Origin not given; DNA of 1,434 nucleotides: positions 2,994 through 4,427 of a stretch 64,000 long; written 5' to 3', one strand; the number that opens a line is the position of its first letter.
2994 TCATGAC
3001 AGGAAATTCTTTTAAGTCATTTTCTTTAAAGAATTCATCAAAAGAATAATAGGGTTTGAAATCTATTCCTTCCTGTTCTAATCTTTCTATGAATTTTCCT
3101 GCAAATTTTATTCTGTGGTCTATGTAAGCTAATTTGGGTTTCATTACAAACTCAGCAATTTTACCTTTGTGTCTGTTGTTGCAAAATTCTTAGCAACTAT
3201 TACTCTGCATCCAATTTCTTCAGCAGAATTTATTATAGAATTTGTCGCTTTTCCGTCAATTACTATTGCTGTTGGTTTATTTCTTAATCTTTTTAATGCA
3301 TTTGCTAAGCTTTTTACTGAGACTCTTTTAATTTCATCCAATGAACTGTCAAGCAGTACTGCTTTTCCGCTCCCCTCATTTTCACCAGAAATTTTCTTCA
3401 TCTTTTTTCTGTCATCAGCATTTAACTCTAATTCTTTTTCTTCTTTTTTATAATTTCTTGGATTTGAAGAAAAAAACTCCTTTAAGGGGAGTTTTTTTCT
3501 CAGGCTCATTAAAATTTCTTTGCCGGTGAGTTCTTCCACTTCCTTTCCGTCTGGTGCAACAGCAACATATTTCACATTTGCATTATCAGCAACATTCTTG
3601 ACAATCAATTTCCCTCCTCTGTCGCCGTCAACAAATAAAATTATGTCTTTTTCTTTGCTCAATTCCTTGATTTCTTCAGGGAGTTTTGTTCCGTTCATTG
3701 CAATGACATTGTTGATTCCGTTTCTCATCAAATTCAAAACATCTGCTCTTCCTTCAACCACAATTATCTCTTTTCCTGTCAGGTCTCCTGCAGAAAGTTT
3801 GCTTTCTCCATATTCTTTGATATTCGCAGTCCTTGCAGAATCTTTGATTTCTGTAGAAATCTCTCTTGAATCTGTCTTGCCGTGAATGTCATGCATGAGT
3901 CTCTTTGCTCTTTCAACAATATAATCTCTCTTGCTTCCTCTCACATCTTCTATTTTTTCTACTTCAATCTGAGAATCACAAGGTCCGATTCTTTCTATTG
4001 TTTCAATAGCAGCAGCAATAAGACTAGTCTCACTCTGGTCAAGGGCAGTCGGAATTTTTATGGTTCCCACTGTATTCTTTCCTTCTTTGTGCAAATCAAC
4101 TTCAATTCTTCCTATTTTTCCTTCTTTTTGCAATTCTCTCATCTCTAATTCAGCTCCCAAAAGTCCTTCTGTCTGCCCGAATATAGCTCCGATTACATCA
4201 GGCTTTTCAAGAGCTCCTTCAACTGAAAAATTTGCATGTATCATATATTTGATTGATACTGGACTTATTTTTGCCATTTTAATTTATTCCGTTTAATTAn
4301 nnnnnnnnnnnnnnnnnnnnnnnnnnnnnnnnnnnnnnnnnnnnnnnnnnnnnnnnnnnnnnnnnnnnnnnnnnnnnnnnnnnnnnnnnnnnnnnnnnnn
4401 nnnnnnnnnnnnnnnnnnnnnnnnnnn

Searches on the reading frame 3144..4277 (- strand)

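Call 9: search_protein_families(library=pfam, proteins=[window:3144-4277:-], max_evalue=0.00001)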
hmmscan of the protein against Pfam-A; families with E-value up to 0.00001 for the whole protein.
window:3144-4277:- (377 aa): 3 families
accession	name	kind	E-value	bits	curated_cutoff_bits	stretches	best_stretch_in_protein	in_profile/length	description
PF13662.12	Toprim_4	-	1.6e-11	44.7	25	1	170-231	2-72/85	Toprim domain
PF13155.12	Toprim_2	-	6.1e-10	39.8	22.1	1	172-248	1-85/88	Toprim-like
PF01751.28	Toprim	-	1.1e-08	35.6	23.1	1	170-237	1-83/96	Toprim domain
